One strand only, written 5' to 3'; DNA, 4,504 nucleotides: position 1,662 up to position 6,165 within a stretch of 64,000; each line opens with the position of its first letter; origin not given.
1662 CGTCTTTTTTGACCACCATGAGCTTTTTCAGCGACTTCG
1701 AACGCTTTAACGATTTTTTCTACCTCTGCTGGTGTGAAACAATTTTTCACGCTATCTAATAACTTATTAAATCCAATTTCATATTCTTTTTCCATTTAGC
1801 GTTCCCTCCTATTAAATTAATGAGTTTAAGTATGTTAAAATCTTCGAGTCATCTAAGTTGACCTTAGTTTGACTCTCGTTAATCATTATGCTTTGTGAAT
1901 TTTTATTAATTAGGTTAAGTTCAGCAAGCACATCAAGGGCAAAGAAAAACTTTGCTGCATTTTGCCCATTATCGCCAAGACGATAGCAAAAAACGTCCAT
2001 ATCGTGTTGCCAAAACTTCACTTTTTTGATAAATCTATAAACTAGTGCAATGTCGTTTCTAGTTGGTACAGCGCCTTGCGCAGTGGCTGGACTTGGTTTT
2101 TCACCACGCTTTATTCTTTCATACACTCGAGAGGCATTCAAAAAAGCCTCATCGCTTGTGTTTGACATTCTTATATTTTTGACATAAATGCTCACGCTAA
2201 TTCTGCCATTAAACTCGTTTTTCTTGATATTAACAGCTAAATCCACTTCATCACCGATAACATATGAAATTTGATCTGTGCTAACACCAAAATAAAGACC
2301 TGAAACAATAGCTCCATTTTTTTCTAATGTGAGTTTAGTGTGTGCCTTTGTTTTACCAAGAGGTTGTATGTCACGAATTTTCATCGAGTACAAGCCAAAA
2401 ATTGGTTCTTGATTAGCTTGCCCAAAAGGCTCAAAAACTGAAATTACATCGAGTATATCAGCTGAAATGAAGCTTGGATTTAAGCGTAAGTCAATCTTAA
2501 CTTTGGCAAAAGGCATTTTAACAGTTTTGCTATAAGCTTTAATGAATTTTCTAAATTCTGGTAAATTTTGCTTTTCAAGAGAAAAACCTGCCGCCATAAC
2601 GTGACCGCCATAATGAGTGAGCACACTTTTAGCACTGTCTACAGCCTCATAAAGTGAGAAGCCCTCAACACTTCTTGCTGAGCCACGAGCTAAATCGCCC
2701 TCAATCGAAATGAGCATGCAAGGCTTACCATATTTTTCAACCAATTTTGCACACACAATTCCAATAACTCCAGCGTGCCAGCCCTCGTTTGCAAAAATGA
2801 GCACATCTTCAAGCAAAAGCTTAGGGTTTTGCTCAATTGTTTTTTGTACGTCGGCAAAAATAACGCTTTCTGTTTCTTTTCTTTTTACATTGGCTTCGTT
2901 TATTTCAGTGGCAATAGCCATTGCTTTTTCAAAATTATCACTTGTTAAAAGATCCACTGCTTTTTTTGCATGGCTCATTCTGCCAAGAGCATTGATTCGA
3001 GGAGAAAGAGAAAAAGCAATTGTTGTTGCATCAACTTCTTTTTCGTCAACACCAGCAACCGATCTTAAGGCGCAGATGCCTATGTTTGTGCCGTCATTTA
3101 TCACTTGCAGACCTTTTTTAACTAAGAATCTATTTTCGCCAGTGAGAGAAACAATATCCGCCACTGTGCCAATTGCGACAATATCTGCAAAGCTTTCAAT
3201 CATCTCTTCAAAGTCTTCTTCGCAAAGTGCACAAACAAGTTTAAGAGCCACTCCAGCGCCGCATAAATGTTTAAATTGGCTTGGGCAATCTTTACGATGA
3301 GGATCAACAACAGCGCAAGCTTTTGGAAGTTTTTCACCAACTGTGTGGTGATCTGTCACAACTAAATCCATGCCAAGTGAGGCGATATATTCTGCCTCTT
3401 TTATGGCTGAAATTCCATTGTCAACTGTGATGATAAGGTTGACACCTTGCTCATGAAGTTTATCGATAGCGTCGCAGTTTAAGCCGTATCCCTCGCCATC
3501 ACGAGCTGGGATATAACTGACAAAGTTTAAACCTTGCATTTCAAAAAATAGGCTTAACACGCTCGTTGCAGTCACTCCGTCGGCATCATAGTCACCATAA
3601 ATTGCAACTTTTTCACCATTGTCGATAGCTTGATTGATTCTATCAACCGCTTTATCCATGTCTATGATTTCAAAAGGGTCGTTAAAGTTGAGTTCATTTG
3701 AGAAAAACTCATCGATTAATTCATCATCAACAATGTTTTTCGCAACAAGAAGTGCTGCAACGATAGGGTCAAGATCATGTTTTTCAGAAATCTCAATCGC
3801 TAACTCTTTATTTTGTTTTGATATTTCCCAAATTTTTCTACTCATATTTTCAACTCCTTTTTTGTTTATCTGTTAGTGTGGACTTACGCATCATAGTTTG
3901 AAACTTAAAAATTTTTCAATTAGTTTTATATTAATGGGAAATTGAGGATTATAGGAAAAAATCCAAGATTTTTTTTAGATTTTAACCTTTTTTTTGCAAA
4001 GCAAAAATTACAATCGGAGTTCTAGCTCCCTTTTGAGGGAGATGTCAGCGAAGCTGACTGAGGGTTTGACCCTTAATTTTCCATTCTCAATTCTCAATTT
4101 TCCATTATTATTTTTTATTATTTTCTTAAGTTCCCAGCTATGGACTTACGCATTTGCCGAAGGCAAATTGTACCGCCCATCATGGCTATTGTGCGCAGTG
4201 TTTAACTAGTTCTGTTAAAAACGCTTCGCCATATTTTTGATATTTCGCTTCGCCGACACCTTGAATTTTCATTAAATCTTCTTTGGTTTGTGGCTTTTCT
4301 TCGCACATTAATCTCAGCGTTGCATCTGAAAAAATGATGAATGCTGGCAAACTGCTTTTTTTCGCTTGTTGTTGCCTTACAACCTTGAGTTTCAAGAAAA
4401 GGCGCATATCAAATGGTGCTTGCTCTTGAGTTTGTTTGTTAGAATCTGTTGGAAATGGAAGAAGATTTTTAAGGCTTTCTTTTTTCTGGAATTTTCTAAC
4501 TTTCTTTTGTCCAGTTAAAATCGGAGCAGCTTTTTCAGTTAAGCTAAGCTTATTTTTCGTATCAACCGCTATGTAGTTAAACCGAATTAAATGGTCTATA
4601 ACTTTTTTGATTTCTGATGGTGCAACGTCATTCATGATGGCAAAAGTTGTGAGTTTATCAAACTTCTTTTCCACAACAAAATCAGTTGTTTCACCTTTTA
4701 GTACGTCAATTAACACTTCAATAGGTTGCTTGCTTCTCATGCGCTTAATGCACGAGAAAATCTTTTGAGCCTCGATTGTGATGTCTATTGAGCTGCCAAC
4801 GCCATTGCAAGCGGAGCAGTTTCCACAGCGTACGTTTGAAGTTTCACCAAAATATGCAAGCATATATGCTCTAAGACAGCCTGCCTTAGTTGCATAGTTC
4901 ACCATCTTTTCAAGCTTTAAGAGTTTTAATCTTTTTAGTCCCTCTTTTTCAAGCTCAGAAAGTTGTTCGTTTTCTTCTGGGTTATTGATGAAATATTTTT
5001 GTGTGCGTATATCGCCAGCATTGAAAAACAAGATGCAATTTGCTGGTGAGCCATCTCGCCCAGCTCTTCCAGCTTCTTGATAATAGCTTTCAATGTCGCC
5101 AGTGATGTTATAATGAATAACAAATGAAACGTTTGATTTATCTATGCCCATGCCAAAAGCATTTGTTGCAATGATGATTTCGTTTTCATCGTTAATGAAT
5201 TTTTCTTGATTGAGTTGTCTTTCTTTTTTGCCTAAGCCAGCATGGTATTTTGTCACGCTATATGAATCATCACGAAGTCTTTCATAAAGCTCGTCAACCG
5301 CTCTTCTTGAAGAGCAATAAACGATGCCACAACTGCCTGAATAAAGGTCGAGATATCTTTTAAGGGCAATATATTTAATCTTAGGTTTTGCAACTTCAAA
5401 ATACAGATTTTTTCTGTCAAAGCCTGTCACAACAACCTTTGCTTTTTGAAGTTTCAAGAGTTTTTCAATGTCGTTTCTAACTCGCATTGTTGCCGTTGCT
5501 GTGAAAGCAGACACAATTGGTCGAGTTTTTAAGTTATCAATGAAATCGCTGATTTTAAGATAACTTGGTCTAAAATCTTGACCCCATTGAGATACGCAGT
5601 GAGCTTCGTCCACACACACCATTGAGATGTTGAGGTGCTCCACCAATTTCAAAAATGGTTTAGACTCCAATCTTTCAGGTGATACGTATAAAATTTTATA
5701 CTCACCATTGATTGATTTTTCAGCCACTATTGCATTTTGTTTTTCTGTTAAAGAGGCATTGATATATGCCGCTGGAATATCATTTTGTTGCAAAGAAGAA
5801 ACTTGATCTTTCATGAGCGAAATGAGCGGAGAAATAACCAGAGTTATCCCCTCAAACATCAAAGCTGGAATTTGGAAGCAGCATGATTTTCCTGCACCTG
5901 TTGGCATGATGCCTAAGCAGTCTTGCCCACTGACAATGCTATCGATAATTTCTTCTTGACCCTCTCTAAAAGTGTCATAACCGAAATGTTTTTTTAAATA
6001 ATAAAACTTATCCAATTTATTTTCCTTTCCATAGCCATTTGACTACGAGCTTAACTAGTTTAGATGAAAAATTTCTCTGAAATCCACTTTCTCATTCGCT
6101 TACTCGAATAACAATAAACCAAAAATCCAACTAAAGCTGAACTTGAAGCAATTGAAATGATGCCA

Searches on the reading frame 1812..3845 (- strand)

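Call 65: search_protein_families(library=pfam, proteins=[window:1812-3845:-], max_evalue=0.00001)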
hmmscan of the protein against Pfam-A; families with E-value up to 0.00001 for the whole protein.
window:1812-3845:- (677 aa): 3 families
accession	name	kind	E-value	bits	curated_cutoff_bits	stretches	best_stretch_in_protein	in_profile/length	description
PF01368.27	DHH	-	1.5e-25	90.3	28.1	1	79-227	1-125/125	DHH family, N-terminal domain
PF17768.7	RecJ_OB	-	1.5e-23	83.3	27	1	451-556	1-106/107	RecJ OB domain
PF02272.25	DHHA1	-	9.8e-16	58.5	25.9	1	349-438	5-99/102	DHHA1 domain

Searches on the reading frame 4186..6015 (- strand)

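Call 65: search_protein_families(library=pfam, proteins=[window:4186-6015:-], max_evalue=0.00001)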
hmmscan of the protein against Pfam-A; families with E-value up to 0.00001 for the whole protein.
window:4186-6015:- (609 aa): 5 families
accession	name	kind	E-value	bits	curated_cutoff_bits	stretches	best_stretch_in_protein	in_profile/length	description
PF00270.35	DEAD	-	4.1e-27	95.4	26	1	18-179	2-163/167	DEAD/DEAH box helicase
PF00271.37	Helicase_C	-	4.1e-24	85.4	23.5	1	214-322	2-110/110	Helicase conserved C-terminal domain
PF09382.16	RQC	-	1.1e-22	80.5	23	1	409-508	4-105/114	RQC domain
PF00570.28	HRDC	-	3.6e-18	65.7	23.8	1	538-601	3-66/68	HRDC domain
PF16124.10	RecQ_Zn_bind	-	7.6e-15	55.8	25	1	334-404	2-66/66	RecQ zinc-binding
